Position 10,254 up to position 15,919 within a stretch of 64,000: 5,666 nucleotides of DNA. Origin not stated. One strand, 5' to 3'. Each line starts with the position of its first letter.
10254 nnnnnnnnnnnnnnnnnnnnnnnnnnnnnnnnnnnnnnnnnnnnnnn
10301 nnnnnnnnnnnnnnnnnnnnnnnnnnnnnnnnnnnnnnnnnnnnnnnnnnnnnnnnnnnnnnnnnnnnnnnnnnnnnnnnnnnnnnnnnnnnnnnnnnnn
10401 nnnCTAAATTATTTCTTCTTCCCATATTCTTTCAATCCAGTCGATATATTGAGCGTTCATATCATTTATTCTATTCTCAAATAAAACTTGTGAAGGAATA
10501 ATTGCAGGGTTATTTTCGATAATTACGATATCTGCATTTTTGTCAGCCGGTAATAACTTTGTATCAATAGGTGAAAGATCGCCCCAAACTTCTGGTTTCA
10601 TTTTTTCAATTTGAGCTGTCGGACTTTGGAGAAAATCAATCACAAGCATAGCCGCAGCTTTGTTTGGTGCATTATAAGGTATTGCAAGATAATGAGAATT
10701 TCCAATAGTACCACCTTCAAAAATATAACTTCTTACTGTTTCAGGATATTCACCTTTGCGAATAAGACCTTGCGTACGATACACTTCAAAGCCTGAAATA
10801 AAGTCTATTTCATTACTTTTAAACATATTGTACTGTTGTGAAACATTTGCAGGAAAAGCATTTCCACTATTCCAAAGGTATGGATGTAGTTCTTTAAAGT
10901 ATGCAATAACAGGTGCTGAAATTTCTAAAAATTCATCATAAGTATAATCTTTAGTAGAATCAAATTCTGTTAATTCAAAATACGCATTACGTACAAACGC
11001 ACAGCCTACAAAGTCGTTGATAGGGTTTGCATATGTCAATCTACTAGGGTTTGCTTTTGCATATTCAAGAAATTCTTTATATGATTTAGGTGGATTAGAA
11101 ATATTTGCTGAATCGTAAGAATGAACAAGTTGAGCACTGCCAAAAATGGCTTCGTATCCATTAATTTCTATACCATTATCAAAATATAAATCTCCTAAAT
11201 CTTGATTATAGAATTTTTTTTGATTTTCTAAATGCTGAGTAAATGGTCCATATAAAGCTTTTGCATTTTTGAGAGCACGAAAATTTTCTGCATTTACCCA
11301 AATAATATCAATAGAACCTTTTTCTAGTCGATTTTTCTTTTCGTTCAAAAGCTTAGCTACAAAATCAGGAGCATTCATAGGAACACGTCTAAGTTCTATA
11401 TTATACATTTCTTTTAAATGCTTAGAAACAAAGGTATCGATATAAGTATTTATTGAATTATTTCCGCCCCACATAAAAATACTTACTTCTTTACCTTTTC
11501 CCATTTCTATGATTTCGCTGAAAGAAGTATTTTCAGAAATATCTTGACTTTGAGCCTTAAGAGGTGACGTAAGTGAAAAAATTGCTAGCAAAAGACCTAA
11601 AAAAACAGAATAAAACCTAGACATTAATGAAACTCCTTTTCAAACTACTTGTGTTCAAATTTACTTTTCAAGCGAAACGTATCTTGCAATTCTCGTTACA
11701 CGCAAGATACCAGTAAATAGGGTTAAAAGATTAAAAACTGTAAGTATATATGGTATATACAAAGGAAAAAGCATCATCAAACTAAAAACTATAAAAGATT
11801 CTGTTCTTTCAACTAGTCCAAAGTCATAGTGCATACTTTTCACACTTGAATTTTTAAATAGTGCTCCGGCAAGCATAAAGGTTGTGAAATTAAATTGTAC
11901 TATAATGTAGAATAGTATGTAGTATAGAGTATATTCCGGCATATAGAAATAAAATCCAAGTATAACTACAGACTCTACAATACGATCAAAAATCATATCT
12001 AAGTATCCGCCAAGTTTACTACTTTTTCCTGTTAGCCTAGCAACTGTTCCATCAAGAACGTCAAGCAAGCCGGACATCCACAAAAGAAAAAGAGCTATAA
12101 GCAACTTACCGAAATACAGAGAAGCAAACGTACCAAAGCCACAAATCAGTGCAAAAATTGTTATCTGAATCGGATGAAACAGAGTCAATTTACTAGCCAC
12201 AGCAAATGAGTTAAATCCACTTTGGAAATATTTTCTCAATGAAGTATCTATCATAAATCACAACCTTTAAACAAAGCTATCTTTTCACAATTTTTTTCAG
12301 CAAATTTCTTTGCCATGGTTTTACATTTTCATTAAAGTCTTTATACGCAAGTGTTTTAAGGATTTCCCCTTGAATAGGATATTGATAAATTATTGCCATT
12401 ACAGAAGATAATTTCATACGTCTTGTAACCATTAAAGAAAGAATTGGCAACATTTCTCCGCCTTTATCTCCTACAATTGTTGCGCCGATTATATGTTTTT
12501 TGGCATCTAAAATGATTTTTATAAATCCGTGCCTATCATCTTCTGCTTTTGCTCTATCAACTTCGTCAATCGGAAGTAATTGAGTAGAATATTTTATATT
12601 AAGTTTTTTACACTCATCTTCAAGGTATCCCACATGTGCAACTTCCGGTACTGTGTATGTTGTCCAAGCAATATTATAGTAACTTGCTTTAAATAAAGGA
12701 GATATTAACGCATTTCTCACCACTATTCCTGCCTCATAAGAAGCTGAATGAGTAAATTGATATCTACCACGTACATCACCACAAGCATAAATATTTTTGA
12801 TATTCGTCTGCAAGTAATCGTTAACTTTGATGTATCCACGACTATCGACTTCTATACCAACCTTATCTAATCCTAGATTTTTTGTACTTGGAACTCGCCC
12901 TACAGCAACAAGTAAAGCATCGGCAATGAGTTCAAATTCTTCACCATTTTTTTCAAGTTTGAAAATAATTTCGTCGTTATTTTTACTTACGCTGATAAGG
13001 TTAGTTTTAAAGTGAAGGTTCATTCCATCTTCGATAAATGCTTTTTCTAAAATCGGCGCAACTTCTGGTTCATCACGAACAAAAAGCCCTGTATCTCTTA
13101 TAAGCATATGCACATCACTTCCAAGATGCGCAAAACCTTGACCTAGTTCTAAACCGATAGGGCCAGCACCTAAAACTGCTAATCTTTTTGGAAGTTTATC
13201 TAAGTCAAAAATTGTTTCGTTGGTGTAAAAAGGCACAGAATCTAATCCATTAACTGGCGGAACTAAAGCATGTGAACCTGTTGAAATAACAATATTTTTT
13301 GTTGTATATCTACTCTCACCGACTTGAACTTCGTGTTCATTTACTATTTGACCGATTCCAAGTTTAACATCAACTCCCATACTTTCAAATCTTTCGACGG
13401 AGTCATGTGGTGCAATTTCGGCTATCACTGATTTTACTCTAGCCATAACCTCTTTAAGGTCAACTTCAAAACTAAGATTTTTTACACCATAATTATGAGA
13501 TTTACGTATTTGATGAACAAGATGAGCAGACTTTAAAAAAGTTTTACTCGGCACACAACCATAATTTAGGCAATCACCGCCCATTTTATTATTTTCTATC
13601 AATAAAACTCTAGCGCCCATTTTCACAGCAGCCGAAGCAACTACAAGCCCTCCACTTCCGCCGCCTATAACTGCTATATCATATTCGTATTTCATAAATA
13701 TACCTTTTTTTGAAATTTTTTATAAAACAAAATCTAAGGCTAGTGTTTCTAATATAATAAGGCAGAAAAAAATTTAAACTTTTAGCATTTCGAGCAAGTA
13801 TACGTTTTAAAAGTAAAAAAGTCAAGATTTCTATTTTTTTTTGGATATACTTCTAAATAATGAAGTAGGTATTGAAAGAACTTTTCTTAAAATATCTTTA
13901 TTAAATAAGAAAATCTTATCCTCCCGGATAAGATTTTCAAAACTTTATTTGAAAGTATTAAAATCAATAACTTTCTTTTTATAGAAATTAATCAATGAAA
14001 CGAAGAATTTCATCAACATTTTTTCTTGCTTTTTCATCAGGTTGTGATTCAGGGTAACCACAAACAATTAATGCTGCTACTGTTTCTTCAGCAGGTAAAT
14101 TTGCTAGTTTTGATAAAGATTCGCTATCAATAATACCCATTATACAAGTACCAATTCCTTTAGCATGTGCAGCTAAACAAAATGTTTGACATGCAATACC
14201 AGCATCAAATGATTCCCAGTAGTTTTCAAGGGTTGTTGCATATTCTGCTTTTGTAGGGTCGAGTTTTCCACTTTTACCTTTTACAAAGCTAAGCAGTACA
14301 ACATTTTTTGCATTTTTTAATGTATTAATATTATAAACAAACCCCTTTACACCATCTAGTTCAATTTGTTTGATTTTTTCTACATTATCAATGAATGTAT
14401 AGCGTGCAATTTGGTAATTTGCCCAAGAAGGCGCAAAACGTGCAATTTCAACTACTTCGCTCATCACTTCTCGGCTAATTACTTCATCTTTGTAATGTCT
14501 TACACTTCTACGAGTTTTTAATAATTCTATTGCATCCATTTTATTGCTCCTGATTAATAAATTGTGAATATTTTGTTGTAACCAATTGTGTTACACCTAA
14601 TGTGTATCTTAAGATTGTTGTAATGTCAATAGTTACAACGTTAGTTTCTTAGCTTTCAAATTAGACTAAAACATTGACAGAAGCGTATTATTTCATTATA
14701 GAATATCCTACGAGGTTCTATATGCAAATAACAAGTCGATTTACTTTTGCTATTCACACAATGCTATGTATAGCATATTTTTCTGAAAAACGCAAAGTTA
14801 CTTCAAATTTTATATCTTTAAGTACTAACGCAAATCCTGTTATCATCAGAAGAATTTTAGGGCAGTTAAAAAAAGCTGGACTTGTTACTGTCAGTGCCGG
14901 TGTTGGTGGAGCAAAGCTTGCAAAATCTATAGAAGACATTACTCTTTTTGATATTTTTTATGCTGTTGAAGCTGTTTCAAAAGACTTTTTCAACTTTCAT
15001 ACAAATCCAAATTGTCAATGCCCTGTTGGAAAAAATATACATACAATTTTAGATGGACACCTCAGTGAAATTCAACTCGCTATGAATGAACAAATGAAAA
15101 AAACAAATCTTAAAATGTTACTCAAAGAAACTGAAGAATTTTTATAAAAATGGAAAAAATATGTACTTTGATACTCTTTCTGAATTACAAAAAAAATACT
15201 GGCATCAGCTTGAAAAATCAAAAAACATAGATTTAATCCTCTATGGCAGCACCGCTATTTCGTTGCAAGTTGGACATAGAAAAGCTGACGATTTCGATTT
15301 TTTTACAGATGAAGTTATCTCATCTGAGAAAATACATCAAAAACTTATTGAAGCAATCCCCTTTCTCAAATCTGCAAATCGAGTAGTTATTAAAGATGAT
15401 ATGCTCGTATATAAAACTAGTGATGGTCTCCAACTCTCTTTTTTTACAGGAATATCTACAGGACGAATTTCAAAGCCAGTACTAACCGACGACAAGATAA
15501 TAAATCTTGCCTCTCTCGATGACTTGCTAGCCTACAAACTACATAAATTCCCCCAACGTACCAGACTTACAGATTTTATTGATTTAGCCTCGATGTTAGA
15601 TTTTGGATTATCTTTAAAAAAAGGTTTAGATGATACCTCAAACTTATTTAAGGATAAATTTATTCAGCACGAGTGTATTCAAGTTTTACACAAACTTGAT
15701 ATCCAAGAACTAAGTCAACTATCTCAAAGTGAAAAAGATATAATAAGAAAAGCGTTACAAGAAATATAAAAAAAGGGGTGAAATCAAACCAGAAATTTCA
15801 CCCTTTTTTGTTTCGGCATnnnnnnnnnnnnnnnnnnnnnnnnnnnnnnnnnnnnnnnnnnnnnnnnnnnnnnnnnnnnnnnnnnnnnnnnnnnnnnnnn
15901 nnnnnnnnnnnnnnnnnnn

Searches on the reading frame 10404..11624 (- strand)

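Call 28: search_protein_families(library=pfam, proteins=[window:10404-11624:-], max_evalue=0.00001)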
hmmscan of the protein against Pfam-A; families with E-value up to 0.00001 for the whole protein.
window:10404-11624:- (406 aa): 2 families
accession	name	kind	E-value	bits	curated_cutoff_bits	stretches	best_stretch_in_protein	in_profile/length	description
PF13416.11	SBP_bac_8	-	1.3e-12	48.5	27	1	70-353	6-262/279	Bacterial extracellular solute-binding protein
PF01547.30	SBP_bac_1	-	8.1e-12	46.2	26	1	100-338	44-306/307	Bacterial extracellular solute-binding protein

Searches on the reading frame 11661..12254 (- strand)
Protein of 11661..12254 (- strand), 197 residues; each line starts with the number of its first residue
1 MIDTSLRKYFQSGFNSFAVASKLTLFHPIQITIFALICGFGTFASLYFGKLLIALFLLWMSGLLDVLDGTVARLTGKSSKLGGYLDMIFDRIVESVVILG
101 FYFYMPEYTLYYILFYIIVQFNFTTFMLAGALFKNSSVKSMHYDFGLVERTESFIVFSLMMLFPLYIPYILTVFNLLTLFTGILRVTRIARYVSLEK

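Call 29: search_protein_families(library=pfam, proteins=[window:11661-12254:-], max_evalue=0.00001)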
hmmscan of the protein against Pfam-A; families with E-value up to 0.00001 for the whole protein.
window:11661-12254:- (197 aa): 1 family
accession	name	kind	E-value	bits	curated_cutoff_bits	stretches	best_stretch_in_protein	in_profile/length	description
PF01066.26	CDP-OH_P_transf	-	4.7e-14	53.5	22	1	28-176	4-147/152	CDP-alcohol phosphatidyltransferase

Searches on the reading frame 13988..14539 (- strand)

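Call 29: search_protein_families(library=pfam, proteins=[window:13988-14539:-], max_evalue=0.00001)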
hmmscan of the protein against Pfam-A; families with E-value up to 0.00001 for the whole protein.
window:13988-14539:- (183 aa): 2 families
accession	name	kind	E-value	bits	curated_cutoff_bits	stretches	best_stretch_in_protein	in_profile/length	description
PF00881.29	Nitroreductase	-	8.9e-26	91.5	23.5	1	7-162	1-167/167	Nitroreductase family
PF14512.11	TM1586_NiRdase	-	2.7e-11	43.9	27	1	112-180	83-150/215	Putative TM nitroreductase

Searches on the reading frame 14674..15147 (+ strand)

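Call 29: search_protein_families(library=pfam, proteins=[window:14674-15147:+], max_evalue=0.00001)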
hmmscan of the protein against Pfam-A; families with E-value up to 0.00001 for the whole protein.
window:14674-15147:+ (157 aa): 1 family
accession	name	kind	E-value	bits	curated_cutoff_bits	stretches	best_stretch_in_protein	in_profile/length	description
PF02082.26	Rrf2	-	1.7e-28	99.9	30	1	19-151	1-131/132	Iron-dependent Transcriptional regulator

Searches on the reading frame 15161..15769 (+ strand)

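Call 29: search_protein_families(library=pfam, proteins=[window:15161-15769:+], max_evalue=0.00001)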
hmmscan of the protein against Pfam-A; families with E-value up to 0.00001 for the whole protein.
window:15161-15769:+ (202 aa): 1 family
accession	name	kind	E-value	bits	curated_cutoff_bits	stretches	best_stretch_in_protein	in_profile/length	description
PF08843.17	AbiEii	-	3.5e-10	40.7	22.5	1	22-186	12-202/238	Nucleotidyl transferase AbiEii toxin, Type IV TA system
